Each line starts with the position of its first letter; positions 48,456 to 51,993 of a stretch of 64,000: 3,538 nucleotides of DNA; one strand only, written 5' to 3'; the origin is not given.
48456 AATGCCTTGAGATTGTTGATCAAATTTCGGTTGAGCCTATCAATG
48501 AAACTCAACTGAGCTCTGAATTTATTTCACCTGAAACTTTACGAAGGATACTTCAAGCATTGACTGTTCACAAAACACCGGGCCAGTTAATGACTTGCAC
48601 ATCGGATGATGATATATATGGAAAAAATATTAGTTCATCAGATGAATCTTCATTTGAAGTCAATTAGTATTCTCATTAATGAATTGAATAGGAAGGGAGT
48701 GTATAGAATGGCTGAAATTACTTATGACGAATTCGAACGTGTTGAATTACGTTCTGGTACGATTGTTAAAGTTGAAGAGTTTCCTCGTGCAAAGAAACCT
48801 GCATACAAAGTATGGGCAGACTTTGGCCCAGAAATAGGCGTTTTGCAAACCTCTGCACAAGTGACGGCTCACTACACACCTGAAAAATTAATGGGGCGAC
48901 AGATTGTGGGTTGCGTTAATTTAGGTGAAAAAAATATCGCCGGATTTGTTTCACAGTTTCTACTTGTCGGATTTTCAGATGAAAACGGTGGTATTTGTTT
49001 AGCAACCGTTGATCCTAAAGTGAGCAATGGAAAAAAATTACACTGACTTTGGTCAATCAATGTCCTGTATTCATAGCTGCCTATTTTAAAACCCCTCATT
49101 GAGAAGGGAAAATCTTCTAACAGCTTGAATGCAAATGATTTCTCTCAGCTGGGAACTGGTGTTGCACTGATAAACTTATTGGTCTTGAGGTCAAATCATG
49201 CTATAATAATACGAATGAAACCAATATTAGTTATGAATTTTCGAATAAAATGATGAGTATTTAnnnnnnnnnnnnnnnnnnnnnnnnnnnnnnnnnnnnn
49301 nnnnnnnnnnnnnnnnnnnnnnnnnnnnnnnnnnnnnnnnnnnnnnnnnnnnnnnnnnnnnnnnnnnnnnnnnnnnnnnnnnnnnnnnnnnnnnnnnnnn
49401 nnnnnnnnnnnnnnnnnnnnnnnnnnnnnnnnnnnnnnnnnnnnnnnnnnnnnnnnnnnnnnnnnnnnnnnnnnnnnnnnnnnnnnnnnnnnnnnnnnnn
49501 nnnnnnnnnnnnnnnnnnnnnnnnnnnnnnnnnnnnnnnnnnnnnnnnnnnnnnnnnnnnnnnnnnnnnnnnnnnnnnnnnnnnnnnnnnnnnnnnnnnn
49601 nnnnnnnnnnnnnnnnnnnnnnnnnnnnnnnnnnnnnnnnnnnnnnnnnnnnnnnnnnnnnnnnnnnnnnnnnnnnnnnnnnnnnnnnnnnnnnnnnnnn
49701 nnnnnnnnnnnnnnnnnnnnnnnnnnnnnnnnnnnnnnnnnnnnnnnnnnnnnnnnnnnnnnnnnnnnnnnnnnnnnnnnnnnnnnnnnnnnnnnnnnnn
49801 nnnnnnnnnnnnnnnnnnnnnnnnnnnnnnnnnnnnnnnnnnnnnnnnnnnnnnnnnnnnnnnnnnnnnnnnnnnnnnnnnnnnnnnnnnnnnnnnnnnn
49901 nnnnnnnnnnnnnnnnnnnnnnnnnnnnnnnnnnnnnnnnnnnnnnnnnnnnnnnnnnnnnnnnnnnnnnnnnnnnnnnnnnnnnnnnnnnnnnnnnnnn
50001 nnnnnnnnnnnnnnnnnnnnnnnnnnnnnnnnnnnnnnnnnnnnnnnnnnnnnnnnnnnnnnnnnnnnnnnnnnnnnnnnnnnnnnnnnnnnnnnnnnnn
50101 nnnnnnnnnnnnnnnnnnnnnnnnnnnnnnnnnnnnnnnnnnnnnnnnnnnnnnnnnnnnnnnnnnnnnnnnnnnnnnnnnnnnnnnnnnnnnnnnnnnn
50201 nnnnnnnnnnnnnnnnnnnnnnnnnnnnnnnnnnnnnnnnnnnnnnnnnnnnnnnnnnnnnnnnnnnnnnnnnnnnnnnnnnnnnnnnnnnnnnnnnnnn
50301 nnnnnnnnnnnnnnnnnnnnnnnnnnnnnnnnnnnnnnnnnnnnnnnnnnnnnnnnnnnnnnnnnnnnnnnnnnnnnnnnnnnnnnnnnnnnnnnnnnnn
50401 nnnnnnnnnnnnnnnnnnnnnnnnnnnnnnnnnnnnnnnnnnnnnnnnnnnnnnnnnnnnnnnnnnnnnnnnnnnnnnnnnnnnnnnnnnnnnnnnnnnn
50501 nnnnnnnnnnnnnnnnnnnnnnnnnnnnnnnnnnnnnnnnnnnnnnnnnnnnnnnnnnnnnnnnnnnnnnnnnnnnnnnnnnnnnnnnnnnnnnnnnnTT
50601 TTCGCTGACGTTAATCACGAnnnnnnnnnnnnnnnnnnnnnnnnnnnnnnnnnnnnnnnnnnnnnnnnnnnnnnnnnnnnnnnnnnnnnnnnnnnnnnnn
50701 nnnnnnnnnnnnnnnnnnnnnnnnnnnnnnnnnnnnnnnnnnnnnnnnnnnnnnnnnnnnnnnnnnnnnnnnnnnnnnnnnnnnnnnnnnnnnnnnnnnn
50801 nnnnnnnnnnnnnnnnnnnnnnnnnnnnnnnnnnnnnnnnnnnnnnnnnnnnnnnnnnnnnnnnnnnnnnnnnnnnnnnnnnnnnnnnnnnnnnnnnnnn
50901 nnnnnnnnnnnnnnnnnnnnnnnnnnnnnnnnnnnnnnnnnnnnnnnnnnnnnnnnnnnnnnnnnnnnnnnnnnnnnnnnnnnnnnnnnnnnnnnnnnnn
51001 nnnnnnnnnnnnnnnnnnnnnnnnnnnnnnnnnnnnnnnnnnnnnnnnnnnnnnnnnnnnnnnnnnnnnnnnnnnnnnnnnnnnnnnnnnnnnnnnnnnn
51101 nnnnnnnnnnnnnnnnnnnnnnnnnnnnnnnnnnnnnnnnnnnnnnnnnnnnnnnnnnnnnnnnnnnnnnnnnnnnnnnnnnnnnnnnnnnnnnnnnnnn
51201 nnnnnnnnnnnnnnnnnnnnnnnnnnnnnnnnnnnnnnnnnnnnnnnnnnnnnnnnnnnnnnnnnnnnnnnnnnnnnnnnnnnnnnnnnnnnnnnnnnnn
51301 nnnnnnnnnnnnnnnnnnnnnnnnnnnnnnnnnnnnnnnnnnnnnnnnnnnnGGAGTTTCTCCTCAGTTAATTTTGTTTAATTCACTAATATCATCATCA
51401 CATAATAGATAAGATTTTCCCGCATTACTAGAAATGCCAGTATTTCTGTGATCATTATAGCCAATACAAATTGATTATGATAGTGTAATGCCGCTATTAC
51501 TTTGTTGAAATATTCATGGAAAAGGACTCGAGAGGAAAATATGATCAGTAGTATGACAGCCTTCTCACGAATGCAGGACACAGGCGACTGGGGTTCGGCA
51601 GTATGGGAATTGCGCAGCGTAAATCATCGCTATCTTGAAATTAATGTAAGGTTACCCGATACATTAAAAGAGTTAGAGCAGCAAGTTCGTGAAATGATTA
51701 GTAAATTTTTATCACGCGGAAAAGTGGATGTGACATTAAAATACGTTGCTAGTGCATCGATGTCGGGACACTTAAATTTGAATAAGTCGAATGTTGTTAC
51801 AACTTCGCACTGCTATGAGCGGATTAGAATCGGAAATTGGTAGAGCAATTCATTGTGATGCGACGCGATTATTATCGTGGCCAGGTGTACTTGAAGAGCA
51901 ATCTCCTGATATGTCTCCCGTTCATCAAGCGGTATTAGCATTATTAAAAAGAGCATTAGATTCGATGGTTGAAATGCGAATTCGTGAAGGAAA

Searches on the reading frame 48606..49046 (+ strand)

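Call 17: search_protein_families(library=ncbifam, proteins=[window:48606-49046:+], max_evalue=0.00001)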
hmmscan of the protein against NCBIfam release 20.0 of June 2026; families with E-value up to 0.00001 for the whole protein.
window:48606-49046:+ (146 aa): 9 families
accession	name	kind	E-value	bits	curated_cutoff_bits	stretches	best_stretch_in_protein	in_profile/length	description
NF007495.0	PRK10089.1-4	equivalog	3.1e-50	169.4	117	1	35-146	2-113/113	tRNA-binding protein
NF007493.0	PRK10089.1-2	equivalog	1.1e-40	138.1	160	1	35-145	1-111/112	tRNA-binding protein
NF007494.0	PRK10089.1-3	equivalog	1.3e-39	134.6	109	1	36-145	2-111/112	tRNA-binding protein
TIGR02222.1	chap_CsaA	subfamily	1e-37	128.4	119.65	1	40-145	1-106/107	export-related chaperone CsaA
NF007496.0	PRK10089.1-5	equivalog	4.1e-29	101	171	1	39-145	3-108/109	chaperone CsaA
NF001100.0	PRK00133.1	equivalog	1e-13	50.8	587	1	36-145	569-675/676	methionine--tRNA ligase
NF008900.0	PRK12267.1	equivalog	4.1e-13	48.7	598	1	29-145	534-647/648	methionine--tRNA ligase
TIGR00399.1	metG_C_term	equivalog_domain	4.5e-13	49.2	116.65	1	30-145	26-138/139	methionine--tRNA ligase subunit beta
NF007492.0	PRK10089.1-1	equivalog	5.5e-13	48.8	150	1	36-124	2-87/110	tRNA-binding protein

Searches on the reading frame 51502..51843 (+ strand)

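Call 17: search_protein_families(library=ncbifam, proteins=[window:51502-51843:+], max_evalue=0.00001)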
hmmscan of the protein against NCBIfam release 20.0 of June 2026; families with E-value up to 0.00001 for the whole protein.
window:51502-51843:+ (113 aa): 1 family
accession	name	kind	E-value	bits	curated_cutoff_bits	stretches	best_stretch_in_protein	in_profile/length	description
TIGR00255.1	TIGR00255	hypoth_equivalog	1.6e-26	93.6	167.5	1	14-98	1-85/291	YicC/YloC family endoribonuclease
